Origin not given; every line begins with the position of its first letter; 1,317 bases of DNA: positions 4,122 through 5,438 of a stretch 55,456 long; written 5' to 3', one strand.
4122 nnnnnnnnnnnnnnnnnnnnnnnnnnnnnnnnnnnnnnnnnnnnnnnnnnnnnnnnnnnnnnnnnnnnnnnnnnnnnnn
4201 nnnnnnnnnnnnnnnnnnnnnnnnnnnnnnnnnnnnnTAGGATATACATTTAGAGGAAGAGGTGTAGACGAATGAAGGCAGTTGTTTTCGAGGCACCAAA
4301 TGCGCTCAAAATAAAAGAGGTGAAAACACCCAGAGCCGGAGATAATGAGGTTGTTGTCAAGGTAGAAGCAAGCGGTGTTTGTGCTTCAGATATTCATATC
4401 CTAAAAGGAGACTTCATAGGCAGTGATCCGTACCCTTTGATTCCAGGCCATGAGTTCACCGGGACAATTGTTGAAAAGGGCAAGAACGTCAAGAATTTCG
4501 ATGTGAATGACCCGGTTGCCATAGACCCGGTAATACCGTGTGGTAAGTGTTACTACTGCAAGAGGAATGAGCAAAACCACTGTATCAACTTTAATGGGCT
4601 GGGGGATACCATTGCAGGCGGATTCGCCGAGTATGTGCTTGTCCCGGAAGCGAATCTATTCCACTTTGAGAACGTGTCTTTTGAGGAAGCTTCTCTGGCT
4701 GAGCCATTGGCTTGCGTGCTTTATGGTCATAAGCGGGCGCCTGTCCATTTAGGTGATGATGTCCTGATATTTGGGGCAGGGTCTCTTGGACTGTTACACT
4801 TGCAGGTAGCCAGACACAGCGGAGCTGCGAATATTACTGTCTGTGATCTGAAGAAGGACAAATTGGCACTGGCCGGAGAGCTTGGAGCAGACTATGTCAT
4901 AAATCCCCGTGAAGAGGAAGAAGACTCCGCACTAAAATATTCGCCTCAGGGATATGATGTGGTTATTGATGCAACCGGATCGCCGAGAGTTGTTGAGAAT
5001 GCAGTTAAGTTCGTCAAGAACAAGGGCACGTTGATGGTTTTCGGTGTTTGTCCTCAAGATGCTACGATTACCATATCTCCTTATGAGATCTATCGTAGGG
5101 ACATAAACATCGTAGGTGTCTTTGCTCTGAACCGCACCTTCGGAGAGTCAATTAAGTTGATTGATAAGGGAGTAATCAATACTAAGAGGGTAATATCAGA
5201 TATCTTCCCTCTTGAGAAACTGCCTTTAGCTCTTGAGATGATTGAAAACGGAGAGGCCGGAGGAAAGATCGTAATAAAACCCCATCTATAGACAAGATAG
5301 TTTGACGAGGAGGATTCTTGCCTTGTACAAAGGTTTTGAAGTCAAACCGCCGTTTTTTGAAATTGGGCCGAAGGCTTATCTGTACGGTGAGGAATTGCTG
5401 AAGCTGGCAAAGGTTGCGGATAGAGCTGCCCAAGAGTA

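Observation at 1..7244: Polyol-type catabolic cluster: Zn-dehydrogenase, FGGY kinase, short TIM paralogue, YjbQ and SIS protein behind a CUT1 transporter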

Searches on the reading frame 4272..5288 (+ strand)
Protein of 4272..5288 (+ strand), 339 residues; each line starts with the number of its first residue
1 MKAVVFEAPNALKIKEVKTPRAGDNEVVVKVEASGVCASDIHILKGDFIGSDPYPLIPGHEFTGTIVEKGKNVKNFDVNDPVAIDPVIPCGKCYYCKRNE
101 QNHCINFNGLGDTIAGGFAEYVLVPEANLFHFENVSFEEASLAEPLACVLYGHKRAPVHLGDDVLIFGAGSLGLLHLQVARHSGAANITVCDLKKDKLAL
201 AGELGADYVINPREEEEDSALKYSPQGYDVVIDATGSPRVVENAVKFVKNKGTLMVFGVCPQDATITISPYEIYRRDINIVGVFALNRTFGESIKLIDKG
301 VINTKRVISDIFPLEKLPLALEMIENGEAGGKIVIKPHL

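Call 4: search_protein_families(library=pfam, proteins=[window:4272-5288:+])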
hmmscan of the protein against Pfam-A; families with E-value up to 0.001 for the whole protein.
window:4272-5288:+ (339 aa): 4 families
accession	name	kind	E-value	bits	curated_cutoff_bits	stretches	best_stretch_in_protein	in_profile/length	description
PF08240.17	ADH_N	-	3.7e-31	107.9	23.5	1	23-131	1-101/104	Alcohol dehydrogenase GroES-like domain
PF00107.32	ADH_zinc_N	-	1e-25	90.6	31.8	1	172-298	2-128/129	Zinc-binding dehydrogenase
PF13602.12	ADH_zinc_N_2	-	9.7e-14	52.9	27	1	204-335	1-134/134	Zinc-binding dehydrogenase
PF16912.11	Glu_dehyd_C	-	5.9e-13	49.2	34.9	1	162-273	32-144/211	Glucose dehydrogenase C-terminus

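Call 5: search_protein_families(library=ncbifam, proteins=[window:4272-5288:+])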
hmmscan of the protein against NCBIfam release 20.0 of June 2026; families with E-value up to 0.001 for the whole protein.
window:4272-5288:+ (339 aa): 24 families
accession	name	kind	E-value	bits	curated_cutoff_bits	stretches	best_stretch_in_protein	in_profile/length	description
NF003808.0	PRK05396.1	equivalog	2.4e-62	210.8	380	1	1-336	1-339/341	L-threonine 3-dehydrogenase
NF041097.1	keto_inos_dh_IolM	equivalog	2.4e-60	204.3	450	1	11-335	39-388/389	scyllo-inosose 3-dehydrogenase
TIGR00692.1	tdh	equivalog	4.1e-57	193.8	458.35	1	11-335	10-338/340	L-threonine 3-dehydrogenase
NF007489.0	PRK10083.1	equivalog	4.3e-55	187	376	1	1-328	1-327/339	Zn-dependent oxidoreductase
NF007375.0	PRK09880.1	equivalog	3.5e-53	180.6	469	1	7-335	11-341/344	L-idonate 5-dehydrogenase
NF010344.0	PRK13771.1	subfamily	9.9e-53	179.3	349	1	1-337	1-333/334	putative alcohol dehydrogenase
NF007642.0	PRK10309.1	equivalog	3e-50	171.4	550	1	1-284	1-287/347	galactitol-1-phosphate 5-dehydrogenase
NF041172.1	AcrlCoa_red_Thmprot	equivalog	6.8e-44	150.2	500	1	1-337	1-334/334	acryloyl-CoA reductase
NF006940.0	PRK09422.1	equivalog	4.2e-37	127.9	344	1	1-336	1-334/338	alcohol dehydrogenase AdhP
TIGR03989.1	Rxyl_3153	subfamily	9.9e-37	127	440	2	3-104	5-105/370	NDMA-dependent alcohol dehydrogenase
TIGR03451.1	mycoS_dep_FDH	equivalog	3e-34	118.4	512.9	1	8-329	10-351/358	S-(hydroxymethyl)mycothiol dehydrogenase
TIGR03366.1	HpnZ_proposed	hypoth_equivalog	2.7e-32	112.2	328.1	1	24-296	5-292/315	putative phosphonate catabolism associated alcohol dehydrogenase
TIGR02824.1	quinone_pig3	subfamily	6.7e-31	107.5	296.8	2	115-336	91-324/325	putative NAD(P)H quinone oxidoreductase, PIG3 family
NF047908.1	AldhRedAhr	equivalog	5e-30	104.5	470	1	7-336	11-334/335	NADPH-dependent aldehyde reductase Ahr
TIGR03201.1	dearomat_had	equivalog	6.8e-30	104.3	338.65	1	11-270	10-284/349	6-hydroxycyclohex-1-ene-1-carbonyl-CoA dehydrogenase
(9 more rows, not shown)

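Call 30: search_solved_structures(query=window:4272-5288:+)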
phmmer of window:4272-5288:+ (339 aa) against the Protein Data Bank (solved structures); distinct sequences matched with E-value up to 0.001: 218 (the best 60 are shown).
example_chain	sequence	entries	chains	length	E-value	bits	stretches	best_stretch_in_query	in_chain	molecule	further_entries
4ej6_A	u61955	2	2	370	3.5e-54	187.6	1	1-334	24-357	Putative zinc-binding dehydrogenase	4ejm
3gfb_A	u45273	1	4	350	4e-46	161.1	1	12-338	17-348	L-threonine 3-dehydrogenase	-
2dfv_A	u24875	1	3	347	6e-46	160.5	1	12-334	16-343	Probable L-threonine 3-dehydrogenase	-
2d8a_A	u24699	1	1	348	6.1e-46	160.5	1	12-334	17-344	Probable L-threonine 3-dehydrogenase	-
5vm2_A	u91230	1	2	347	2.9e-44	155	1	5-326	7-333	Alcohol dehydrogenase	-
1e3j_A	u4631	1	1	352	8.6e-44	153.4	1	3-323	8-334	NADP(H)-DEPENDENT KETOSE REDUCTASE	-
5kia_A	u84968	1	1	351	7.1e-43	150.4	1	7-334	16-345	L-threonine 3-dehydrogenase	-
6iqd_A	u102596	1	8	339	1.1e-42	149.8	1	3-336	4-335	Alcohol dehydrogenase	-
1rjw_A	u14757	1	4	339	1.7e-42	149.2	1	3-335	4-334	Alcohol dehydrogenase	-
1pl6_A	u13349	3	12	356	3.1e-42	148.3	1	4-336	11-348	Sorbitol dehydrogenase | human sorbitol dehydrogenase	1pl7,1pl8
3qe3_A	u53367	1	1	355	3.8e-42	148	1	4-336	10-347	Sorbitol dehydrogenase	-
3pii_A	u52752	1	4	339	5.8e-42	147.4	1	3-335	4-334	Alcohol dehydrogenase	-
4ilk_A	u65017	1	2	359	5.9e-41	144.1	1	1-325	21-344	Starvation sensing protein rspB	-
9u4x_A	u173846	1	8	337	5.7e-40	140.8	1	3-335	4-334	Alcohol dehydrogenase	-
3ip1_A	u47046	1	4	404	7.1e-38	133.9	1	12-328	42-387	Alcohol dehydrogenase, zinc-containing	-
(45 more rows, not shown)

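Call 81: find_homologous_proteins(query=window:4272-5288:+, max_evalue=1e-40)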
Query window:4272-5288:+ (339 aa): 2598 proteins with E <= 1e-40 among 8000 candidates; the best 120 are listed.
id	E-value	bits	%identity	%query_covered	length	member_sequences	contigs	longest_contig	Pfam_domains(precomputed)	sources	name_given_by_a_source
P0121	8.3e-219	744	97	100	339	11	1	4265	PF00107.33,PF16912.12,PF13602.13,PF08240.18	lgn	-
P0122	5.5e-167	573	76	100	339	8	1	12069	PF00107.33,PF16912.12,PF13602.13,PF08240.18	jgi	-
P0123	1.5e-143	496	65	100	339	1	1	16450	PF00107.33,PF16912.12,PF13602.13,PF08240.18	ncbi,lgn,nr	ncbi:MAG: hypothetical protein PWR10_2449 [Halanaerobiales bacterium]|nr:hypothetical protein [Halan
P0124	4.2e-135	468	60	99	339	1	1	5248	PF00107.33,PF16912.12,PF13602.13,PF08240.18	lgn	-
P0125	2.0e-108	381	51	99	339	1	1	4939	PF00107.33,PF16912.12,PF13602.13,PF08240.18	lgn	-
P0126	7.4e-107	376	51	99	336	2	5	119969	PF00107.33,PF16912.12,PF13602.13,PF08240.18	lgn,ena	-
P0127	1.1e-106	375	48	100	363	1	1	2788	PF00107.33,PF16912.12,PF02254.25,PF13602.13,PF08240.18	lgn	-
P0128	3.5e-105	370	48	100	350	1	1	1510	PF00107.33,PF16912.12,PF02254.25,PF13602.13,PF08240.18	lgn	-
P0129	8.7e-105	369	49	99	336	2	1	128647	PF00107.33,PF16912.12,PF13602.13,PF08240.18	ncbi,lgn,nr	ncbi:MAG: zinc-dependent alcohol dehydrogenase family protein [Firmicutes bacterium]|nr:zinc-depende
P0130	2.3e-103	364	47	100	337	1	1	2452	PF00107.33,PF16912.12,PF13602.13,PF08240.18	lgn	-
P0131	8.1e-103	362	49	100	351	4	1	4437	PF00107.33,PF16912.12,PF13602.13,PF08240.18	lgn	-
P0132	1.9e-102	361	49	100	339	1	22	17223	PF00107.33,PF16912.12,PF13602.13,PF08240.18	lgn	-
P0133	1.6e-101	358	48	100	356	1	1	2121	PF00107.33,PF16912.12,PF13602.13,PF08240.18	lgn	-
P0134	3.1e-101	357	46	100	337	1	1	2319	PF00107.33,PF16912.12,PF08240.18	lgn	-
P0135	4.9e-101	356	50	99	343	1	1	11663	PF00107.33,PF16912.12,PF13602.13,PF08240.18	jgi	jgi:2-desacetyl-2-hydroxyethyl bacteriochlorophyllide A dehydrogenase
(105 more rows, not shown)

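Call 82: find_encoding_contigs(protein=P0123, flank=10000, max_places=1)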
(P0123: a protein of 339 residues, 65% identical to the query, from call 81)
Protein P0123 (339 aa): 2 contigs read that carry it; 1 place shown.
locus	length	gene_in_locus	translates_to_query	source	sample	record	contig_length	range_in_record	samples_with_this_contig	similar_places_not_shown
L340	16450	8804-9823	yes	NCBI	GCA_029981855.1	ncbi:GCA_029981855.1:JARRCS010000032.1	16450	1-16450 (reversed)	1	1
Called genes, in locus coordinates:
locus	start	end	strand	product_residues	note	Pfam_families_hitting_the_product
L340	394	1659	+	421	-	PF13565:HTH_32, PF00665:rve, PF13683:rve_3 (weak), PF09299:Mu-transpos_C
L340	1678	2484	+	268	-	PF09848:SLFN-g3_helicase (weak), PF13401:AAA_22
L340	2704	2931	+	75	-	-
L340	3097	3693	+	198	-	PF16912:Glu_dehyd_C, PF00107:ADH_zinc_N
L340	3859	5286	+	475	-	PF01547:SBP_bac_1, PF13416:SBP_bac_8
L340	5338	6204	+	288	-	PF00528:BPD_transp_1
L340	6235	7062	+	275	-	PF00528:BPD_transp_1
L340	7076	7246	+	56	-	PF09928:DUF2160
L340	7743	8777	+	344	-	PF08240:ADH_N, PF16912:Glu_dehyd_C, PF01262:AlaDh_PNT_C (weak), PF00107:ADH_zinc_N, PF13602:ADH_zinc_N_2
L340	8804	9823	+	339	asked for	PF08240:ADH_N, PF16912:Glu_dehyd_C, PF00107:ADH_zinc_N, PF13602:ADH_zinc_N_2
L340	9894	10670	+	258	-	PF00106:adh_short, PF08659:KR, PF13561:adh_short_C2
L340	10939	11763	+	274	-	PF00106:adh_short, PF01370:Epimerase (weak), PF08659:KR, PF13561:adh_short_C2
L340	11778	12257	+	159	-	PF04115:Ureidogly_lyase, PF16161:DUF4867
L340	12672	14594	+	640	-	PF14236:DruA, PF13546:DDE_5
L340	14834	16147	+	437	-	PF00465:Fe-ADH (weak), PF13685:Fe-ADH_2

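Call 83: find_encoding_contigs(protein=P0122, flank=10000, max_places=1)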
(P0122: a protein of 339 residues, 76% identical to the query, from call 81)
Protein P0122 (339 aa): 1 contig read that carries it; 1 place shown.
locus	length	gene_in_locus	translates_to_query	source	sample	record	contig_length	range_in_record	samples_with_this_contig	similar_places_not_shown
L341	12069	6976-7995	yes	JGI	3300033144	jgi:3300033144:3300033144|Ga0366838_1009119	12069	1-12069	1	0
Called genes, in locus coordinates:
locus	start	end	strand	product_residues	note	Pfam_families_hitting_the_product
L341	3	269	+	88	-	?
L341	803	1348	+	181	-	PF13669:Glyoxalase_4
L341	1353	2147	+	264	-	PF00106:adh_short, PF23441:SDR (weak), PF01370:Epimerase (weak), PF08659:KR, PF13561:adh_short_C2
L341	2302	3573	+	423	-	PF01547:SBP_bac_1, PF13416:SBP_bac_8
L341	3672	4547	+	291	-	PF00528:BPD_transp_1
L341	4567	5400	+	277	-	PF00528:BPD_transp_1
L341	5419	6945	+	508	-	PF00370:FGGY_N, PF02782:FGGY_C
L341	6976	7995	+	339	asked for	PF08240:ADH_N, PF16912:Glu_dehyd_C, PF00107:ADH_zinc_N, PF13602:ADH_zinc_N_2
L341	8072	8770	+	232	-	PF00121:TIM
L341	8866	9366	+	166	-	PF01894:YjbQ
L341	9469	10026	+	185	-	PF00834:Ribul_P_3_epim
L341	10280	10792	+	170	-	PF01380:SIS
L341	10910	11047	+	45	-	PF04198:Sugar-bind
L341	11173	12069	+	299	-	?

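Call 84: find_encoding_contigs(protein=P0126, flank=10000, max_places=1)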
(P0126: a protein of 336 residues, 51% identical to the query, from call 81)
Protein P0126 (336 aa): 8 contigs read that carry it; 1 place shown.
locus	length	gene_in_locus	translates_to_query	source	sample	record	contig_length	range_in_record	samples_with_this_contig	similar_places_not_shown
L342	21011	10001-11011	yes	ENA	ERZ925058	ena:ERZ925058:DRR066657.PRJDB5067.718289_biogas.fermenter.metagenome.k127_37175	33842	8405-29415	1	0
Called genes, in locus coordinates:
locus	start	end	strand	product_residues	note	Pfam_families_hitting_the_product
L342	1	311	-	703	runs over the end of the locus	PF02629:CoA_binding, PF13380:CoA_binding_2, PF13607:Succ_CoA_lig, PF19045:Ligase_CoA_2, PF13549:ATP-grasp_5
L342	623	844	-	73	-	PF09723:Zn_ribbon_8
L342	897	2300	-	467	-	PF01554:MatE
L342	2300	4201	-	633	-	PF13727:CoA_binding_3, PF04321:RmlD_sub_bind, PF01073:3Beta_HSD (weak), PF01370:Epimerase, PF02719:Polysacc_synt_2, PF16363:GDP_Man_Dehyd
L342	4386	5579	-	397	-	PF14052:Caps_assemb_Wzi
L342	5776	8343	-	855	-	PF00690:Cation_ATPase_N, PF00122:E1-E2_ATPase, PF00702:Hydrolase, PF13246:Cation_ATPase, PF00689:Cation_ATPase_C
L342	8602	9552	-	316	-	PF03816:LytR_cpsA_psr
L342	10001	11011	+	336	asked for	PF08240:ADH_N, PF16912:Glu_dehyd_C, PF00107:ADH_zinc_N, PF13602:ADH_zinc_N_2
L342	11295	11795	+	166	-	PF07486:Hydrolase_2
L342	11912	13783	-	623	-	PF00795:CN_hydrolase, PF02540:NAD_synthase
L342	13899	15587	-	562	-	-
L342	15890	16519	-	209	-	PF00657:Lipase_GDSL, PF13472:Lipase_GDSL_2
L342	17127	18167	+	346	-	PF01408:GFO_IDH_MocA, PF02894:GFO_IDH_MocA_C, PF22725:GFO_IDH_MocA_C3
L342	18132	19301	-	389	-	PF13439:Glyco_transf_4, PF13477:Glyco_trans_4_2 (weak), PF13579:Glyco_trans_4_4, PF00534:Glycos_transf_1, PF13692:Glyco_trans_1_4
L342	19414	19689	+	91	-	PF13740:ACT_6, PF13840:ACT_7 (weak), PF01842:ACT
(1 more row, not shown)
